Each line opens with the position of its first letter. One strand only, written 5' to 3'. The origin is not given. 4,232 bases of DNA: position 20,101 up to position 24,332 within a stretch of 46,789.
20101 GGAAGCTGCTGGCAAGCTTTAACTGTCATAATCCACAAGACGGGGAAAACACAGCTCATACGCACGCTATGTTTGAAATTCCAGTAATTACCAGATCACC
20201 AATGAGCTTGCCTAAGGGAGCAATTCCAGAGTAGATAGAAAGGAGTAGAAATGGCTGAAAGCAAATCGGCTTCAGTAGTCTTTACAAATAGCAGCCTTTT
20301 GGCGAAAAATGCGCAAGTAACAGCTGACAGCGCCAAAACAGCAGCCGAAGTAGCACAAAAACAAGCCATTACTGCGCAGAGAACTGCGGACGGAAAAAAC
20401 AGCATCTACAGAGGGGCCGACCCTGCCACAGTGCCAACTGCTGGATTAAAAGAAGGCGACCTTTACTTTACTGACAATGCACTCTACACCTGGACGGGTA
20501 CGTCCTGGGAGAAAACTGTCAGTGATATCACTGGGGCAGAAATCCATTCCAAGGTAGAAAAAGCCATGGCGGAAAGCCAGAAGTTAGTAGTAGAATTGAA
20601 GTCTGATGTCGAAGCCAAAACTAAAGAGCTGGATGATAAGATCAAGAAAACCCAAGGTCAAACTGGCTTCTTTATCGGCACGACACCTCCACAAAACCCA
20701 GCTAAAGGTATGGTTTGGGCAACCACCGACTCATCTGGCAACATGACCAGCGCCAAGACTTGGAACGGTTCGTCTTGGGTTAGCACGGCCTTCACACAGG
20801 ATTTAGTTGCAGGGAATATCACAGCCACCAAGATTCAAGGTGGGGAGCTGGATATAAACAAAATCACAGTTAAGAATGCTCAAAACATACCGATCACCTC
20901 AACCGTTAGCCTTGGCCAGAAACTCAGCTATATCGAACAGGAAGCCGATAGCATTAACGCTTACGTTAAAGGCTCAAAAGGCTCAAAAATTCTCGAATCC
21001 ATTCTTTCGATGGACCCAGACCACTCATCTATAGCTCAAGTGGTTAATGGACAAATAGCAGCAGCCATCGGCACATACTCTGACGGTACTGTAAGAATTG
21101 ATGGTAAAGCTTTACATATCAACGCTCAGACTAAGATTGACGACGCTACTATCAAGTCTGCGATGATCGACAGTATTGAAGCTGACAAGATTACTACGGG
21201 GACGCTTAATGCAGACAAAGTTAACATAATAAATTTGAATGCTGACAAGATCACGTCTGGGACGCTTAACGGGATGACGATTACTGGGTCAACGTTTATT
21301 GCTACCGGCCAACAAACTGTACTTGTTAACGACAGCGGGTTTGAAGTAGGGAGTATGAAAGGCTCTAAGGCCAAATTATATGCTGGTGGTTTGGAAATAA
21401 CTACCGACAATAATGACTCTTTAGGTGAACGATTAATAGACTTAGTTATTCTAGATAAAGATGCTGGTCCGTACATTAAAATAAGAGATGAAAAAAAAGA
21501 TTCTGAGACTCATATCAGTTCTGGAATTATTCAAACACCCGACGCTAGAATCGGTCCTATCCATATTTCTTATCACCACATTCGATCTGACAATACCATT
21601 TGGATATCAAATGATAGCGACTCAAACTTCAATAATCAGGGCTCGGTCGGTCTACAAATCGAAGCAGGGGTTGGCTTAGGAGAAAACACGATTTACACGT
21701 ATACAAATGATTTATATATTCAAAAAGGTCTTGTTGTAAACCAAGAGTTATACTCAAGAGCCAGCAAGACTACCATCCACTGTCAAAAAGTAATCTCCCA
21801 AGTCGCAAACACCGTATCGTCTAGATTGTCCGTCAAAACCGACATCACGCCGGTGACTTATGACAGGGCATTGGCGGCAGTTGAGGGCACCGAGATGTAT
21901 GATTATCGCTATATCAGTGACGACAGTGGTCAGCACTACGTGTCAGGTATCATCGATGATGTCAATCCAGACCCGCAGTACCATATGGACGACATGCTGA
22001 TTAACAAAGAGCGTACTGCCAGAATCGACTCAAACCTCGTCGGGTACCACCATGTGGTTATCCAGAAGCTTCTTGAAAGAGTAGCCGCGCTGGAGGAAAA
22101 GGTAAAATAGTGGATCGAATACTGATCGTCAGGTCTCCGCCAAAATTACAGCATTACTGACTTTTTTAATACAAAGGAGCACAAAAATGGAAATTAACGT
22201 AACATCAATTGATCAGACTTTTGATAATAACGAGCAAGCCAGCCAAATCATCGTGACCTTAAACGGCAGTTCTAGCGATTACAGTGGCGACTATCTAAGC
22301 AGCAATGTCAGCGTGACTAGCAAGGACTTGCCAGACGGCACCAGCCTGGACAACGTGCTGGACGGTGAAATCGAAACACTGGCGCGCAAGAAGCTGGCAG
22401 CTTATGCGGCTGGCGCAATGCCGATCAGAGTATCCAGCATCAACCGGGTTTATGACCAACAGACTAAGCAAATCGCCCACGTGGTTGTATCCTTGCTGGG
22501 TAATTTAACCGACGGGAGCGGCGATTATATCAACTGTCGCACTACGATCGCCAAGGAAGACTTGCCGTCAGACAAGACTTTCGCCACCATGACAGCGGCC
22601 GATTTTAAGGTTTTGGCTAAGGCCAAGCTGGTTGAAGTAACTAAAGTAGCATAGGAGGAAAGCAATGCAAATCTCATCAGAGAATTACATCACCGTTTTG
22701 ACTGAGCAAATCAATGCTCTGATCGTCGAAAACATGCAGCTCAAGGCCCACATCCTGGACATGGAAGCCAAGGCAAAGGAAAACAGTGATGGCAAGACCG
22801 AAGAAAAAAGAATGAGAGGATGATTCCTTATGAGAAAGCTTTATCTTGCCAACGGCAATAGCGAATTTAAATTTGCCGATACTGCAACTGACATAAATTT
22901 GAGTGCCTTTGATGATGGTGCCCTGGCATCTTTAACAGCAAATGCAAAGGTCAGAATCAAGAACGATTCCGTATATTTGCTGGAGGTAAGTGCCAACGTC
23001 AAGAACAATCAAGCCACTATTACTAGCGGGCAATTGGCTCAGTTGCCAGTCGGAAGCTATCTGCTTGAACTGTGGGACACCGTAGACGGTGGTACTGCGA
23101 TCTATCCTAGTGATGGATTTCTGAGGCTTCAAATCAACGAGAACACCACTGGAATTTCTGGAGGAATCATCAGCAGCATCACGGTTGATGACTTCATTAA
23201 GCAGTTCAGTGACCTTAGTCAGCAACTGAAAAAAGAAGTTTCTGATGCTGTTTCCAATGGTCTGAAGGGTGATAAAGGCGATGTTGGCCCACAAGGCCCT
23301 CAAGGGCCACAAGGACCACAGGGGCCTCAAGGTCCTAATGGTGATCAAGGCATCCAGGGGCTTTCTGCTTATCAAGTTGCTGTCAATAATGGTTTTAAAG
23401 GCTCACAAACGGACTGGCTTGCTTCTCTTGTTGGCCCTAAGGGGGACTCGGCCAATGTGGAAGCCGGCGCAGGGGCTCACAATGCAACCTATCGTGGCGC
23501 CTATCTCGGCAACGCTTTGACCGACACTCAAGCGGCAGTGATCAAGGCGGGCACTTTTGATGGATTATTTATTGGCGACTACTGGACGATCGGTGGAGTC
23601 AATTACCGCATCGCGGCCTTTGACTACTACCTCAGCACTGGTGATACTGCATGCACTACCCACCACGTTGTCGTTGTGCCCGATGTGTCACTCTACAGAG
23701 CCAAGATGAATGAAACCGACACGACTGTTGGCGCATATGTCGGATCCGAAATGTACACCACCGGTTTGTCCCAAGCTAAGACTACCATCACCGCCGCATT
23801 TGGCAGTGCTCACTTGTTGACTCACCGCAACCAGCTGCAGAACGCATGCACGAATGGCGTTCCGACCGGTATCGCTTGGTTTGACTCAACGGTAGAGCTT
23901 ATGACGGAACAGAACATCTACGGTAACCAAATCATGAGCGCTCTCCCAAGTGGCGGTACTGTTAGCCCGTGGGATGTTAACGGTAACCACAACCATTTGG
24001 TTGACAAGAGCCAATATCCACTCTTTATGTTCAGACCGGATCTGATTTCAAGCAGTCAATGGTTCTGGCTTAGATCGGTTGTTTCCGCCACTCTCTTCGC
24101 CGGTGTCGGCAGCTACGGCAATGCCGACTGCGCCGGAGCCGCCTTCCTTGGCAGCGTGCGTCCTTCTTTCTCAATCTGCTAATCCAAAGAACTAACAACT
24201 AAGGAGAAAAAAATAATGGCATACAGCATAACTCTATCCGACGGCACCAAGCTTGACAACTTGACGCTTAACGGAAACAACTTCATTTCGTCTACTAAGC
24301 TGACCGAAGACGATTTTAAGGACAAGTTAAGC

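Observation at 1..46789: Perfect 12.4-kb inverted duplication of the packaging-head-tail-shaft module around a 22-kb unique core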

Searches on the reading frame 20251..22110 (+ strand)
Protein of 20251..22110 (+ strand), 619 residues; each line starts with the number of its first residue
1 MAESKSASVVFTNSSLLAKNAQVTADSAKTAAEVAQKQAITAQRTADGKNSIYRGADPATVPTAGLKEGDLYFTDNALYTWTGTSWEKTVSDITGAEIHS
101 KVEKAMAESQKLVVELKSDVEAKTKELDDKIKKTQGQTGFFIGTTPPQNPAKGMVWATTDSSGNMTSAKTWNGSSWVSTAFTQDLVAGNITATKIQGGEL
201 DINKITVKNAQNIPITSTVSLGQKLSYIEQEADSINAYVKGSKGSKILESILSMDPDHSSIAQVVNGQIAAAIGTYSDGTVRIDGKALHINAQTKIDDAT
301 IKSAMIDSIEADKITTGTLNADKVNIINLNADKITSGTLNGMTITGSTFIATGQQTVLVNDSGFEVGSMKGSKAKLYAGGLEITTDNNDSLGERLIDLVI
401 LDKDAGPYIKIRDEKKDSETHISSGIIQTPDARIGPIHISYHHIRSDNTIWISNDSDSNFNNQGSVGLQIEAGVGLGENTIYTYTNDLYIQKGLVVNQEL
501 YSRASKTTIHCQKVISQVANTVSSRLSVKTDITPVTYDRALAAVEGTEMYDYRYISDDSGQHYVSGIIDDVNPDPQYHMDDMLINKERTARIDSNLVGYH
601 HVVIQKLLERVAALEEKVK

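Call 26: search_protein_families(library=pfam, proteins=[window:20251-22110:+], max_evalue=0.01)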
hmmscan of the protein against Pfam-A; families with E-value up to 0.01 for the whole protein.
window:20251-22110:+ (619 aa): 2 families
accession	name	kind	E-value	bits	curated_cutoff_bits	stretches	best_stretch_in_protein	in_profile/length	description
PF07902.16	Gp58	-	7.2e-06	25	34.5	1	228-340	329-438/594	gp58-like protein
PF13884.11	Peptidase_S74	-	0.00063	20.4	22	1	528-563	5-40/58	Chaperone of endosialidase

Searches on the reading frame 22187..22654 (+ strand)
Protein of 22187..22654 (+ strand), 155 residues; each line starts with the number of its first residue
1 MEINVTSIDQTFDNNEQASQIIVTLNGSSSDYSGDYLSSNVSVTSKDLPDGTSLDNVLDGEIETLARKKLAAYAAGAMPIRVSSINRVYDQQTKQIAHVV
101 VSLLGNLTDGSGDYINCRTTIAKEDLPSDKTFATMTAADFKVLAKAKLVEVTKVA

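Call 26: search_protein_families(library=pfam, proteins=[window:22187-22654:+], max_evalue=0.01)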
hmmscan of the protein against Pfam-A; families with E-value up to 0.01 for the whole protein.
window:22187-22654:+ (155 aa): 1 family
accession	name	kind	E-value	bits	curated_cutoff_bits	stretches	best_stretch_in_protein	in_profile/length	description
PF24230.1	Phage_zn_bind_6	-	0.0035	17.9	27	0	108-129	44-65/71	Phage zinc binding domain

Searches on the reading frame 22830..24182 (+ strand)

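Call 26: search_protein_families(library=pfam, proteins=[window:22830-24182:+], max_evalue=0.01)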
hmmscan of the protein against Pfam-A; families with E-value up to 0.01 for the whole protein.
window:22830-24182:+ (450 aa): 2 families
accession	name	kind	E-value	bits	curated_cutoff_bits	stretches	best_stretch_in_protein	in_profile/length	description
PF01391.23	Collagen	-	1.5e-06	28.3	27.2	1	144-177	10-52/60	Collagen triple helix repeat (20 copies)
PF16411.10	SusF_SusE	-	0.0064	17.2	27.5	0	3-65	35-98/167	Outer membrane protein SusF_SusE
